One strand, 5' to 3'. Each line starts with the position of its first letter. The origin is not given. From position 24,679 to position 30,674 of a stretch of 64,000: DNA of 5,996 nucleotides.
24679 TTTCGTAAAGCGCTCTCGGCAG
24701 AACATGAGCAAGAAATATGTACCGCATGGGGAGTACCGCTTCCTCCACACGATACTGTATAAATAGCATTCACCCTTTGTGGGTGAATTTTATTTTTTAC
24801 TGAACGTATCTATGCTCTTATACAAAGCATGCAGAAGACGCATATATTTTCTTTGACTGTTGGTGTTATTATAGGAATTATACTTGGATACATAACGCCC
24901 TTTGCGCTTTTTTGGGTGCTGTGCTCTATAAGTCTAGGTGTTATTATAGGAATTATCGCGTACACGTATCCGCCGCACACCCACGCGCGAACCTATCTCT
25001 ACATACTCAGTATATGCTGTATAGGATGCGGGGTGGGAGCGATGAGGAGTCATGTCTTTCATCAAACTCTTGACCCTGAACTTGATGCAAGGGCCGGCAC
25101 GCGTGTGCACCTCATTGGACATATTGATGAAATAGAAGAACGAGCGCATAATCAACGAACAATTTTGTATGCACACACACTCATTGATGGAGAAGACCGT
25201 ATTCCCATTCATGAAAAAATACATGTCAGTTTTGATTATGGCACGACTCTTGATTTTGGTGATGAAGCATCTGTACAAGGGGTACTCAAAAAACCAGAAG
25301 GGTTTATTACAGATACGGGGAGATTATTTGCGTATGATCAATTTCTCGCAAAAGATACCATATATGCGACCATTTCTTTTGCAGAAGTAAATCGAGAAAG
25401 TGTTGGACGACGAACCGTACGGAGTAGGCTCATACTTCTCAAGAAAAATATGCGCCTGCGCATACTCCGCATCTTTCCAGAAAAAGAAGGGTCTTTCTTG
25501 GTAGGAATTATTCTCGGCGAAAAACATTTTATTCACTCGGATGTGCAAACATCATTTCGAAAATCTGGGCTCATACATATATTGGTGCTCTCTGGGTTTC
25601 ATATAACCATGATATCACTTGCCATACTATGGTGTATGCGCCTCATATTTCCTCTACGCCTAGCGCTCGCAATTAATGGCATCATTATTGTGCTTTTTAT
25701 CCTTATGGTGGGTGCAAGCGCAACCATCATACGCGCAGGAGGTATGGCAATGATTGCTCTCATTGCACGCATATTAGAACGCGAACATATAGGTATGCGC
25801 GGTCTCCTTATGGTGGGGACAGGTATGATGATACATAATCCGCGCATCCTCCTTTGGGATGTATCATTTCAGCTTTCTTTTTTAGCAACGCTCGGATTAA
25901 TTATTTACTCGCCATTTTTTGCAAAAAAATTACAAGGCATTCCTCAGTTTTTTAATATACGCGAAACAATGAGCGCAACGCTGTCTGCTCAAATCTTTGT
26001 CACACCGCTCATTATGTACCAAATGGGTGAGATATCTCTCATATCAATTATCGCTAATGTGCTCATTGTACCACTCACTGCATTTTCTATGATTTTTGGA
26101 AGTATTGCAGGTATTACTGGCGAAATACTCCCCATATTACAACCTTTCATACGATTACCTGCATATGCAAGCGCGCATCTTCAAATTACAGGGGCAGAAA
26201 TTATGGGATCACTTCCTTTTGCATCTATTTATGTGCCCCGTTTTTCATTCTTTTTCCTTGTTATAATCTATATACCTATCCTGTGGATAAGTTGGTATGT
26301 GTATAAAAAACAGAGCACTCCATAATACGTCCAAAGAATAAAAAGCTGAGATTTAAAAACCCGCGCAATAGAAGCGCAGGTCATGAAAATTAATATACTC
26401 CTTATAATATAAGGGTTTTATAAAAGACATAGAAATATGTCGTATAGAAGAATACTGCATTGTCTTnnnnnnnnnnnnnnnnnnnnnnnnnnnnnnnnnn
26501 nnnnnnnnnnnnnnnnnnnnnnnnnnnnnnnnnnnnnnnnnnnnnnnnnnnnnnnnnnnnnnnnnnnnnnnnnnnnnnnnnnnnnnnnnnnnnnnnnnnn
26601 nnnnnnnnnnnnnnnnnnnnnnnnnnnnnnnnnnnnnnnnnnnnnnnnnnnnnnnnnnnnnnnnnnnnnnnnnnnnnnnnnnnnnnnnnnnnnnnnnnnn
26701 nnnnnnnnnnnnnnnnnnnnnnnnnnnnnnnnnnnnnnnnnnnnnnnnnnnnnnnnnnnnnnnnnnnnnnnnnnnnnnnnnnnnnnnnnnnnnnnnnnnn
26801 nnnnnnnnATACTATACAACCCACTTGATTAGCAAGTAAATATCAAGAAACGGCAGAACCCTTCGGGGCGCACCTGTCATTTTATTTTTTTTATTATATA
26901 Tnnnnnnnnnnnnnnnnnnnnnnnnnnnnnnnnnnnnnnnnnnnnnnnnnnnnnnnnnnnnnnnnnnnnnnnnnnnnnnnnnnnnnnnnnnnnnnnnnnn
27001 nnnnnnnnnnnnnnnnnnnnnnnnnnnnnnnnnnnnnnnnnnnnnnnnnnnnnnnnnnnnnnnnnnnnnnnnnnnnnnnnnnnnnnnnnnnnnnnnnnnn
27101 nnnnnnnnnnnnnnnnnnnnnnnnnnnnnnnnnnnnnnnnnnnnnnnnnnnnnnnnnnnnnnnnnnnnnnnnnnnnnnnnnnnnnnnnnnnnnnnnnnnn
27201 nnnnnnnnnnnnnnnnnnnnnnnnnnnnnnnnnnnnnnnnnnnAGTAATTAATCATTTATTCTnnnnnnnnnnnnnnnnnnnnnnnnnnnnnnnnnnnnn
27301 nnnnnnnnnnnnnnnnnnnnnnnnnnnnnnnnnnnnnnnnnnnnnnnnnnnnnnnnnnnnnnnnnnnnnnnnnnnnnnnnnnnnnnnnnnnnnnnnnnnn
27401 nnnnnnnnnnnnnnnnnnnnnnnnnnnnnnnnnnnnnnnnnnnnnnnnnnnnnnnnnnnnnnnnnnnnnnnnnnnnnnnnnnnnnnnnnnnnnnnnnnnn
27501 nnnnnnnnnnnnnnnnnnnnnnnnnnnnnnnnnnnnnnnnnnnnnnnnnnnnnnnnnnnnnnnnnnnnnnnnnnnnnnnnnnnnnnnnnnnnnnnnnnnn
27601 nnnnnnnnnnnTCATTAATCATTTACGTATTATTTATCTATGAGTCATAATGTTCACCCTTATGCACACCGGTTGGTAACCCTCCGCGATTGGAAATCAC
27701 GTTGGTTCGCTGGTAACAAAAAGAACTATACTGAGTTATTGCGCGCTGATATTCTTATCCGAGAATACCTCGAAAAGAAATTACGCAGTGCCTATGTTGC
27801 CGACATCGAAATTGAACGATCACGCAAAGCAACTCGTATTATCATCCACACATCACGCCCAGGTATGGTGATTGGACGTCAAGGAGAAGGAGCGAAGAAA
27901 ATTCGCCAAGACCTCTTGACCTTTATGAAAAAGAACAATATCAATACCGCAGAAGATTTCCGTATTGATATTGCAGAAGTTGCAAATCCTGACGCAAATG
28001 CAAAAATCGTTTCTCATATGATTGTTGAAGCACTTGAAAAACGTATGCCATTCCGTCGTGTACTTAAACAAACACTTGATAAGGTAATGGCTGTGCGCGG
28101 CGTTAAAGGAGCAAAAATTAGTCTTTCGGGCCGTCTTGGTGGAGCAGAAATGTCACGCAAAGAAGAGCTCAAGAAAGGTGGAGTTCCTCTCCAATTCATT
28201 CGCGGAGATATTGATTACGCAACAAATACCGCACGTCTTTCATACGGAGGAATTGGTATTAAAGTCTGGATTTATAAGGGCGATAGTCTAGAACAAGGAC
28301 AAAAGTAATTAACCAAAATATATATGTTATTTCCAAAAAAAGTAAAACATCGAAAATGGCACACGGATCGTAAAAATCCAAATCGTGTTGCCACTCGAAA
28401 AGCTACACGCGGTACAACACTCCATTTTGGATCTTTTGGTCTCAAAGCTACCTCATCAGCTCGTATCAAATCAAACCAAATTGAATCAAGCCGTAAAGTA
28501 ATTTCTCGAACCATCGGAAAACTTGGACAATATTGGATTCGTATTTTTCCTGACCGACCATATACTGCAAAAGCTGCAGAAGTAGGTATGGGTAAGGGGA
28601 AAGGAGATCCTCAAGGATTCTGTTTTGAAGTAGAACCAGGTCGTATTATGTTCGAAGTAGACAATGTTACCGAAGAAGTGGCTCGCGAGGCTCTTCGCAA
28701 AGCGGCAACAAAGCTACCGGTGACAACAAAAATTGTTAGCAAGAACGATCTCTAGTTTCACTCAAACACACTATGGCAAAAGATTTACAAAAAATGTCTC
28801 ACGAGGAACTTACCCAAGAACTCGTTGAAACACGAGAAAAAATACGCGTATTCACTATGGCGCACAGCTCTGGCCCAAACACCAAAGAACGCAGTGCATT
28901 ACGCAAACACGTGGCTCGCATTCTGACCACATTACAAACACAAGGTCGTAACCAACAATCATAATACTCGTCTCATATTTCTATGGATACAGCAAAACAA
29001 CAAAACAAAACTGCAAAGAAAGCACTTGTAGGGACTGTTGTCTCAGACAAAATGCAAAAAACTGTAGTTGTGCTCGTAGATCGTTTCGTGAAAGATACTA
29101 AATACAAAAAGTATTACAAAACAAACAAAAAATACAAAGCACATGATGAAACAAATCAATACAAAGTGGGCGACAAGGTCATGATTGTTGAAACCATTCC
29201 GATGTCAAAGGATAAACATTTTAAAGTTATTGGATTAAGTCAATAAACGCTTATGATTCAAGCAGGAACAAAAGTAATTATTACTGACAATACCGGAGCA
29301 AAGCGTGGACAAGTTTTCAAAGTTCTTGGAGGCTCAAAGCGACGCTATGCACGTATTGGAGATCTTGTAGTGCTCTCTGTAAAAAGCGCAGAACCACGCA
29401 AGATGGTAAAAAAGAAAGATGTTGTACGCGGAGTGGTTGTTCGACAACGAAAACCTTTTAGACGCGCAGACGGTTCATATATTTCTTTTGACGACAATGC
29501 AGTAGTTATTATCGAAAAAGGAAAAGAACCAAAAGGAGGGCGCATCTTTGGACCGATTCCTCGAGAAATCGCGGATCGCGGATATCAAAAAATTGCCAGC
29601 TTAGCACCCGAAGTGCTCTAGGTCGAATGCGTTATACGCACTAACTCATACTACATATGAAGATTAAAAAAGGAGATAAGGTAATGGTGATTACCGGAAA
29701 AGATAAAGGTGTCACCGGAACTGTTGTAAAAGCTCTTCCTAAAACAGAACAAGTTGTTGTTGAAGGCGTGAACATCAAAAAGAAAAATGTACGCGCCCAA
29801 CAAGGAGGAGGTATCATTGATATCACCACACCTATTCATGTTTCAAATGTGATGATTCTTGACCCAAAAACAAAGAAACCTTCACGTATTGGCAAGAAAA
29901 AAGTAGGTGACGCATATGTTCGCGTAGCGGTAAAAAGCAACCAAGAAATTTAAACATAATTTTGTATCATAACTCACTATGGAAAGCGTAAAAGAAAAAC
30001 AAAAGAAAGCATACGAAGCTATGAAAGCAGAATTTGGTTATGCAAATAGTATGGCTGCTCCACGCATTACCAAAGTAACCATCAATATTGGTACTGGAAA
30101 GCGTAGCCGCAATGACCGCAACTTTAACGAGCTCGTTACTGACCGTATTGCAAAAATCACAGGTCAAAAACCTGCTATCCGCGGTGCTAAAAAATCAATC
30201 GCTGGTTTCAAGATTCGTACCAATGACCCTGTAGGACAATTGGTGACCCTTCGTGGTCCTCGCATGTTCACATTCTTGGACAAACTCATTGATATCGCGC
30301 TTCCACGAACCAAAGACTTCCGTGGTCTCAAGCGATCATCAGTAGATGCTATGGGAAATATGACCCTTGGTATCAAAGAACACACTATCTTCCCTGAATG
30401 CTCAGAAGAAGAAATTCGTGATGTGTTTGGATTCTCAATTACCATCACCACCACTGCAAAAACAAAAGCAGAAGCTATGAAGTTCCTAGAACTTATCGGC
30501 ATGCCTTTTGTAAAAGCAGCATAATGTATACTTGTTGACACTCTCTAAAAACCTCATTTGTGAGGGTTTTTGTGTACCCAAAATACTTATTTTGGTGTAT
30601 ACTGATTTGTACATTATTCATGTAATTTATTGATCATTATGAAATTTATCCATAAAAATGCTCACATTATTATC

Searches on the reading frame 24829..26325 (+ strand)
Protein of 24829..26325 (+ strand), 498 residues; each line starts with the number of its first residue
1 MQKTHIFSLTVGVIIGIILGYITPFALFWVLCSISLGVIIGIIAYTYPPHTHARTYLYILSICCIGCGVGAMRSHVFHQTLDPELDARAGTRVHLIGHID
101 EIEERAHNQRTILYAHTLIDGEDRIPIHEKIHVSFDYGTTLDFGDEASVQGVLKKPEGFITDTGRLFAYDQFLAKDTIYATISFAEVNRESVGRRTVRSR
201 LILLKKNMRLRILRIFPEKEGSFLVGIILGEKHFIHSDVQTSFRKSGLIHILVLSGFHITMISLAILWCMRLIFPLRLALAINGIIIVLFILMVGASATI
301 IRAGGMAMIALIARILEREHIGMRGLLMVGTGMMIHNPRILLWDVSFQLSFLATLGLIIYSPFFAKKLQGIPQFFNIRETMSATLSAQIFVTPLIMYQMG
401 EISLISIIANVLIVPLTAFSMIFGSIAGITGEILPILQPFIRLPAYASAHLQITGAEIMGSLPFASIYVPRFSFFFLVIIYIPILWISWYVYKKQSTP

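Call 28: search_protein_families(library=pfam, proteins=[window:24829-26325:+], max_evalue=0.001)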
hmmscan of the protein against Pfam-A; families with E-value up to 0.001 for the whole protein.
window:24829-26325:+ (498 aa): 2 families
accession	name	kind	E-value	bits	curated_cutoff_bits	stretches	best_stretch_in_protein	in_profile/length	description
PF03772.21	Competence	-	5.9e-49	167.3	23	1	227-491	1-267/270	Competence protein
PF13567.11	DUF4131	-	1.1e-12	48.4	31.6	1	27-187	5-162/165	Domain of unknown function (DUF4131)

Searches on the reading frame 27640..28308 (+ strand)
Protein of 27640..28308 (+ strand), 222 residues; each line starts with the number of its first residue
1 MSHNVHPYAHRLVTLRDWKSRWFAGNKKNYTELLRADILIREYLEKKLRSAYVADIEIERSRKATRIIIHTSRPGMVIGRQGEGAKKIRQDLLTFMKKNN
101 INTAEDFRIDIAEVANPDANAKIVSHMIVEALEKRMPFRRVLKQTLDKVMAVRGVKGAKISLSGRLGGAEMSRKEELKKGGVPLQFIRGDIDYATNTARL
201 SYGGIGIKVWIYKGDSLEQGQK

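Call 78: search_protein_families(library=pfam, proteins=[window:27640-28308:+], max_evalue=0.001)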
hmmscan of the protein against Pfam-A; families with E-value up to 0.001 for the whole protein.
window:27640-28308:+ (222 aa): 3 families
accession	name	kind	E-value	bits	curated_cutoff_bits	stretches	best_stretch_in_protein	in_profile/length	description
PF00189.25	Ribosomal_S3_C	-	1.8e-28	99.3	34.1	1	128-211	1-83/83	Ribosomal protein S3, C-terminal domain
PF07650.23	KH_2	-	9.1e-17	61.1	22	1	40-98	2-63/78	KH domain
PF13083.13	KH_KhpA-B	-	0.00091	19.5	32.1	0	40-90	4-56/73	KhpA/KhpB, KH domain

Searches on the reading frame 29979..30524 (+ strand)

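Call 78: search_protein_families(library=pfam, proteins=[window:29979-30524:+], max_evalue=0.001)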
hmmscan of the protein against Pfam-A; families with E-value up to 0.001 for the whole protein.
window:29979-30524:+ (181 aa): 2 families
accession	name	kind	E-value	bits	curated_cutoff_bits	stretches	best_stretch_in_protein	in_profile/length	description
PF00673.26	Ribosomal_L5_C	-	1.8e-31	108.5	27.8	1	84-177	1-94/94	ribosomal L5P family C-terminus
PF00281.24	Ribosomal_L5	-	6.9e-17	61.9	34.9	1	23-80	1-57/57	Ribosomal protein L5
